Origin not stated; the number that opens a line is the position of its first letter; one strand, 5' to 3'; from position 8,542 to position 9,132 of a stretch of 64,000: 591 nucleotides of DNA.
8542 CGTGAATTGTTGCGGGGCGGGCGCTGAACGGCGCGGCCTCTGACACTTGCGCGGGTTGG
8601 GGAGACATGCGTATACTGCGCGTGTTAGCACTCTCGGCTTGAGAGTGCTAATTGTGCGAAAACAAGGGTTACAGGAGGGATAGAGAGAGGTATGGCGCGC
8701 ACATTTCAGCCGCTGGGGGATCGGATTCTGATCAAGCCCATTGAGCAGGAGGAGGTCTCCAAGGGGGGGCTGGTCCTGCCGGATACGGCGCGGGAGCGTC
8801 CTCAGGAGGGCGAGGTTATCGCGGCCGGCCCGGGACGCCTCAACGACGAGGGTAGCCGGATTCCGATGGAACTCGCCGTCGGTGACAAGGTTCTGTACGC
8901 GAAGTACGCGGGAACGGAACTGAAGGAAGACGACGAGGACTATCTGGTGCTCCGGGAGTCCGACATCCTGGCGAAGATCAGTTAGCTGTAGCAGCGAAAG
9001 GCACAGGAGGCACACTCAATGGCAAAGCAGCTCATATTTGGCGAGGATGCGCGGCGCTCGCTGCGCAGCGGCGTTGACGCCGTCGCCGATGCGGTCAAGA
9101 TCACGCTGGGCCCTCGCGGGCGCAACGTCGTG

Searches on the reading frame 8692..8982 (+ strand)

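Call 82: search_protein_families(library=pfam, proteins=[window:8692-8982:+], max_evalue=0.00001)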
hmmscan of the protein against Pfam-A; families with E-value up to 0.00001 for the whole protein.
window:8692-8982:+ (97 aa): 1 family
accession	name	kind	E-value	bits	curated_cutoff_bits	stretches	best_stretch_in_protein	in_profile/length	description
PF00166.26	Cpn10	-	1.3e-34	118.5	21.1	1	5-96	2-93/93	Chaperonin 10 Kd subunit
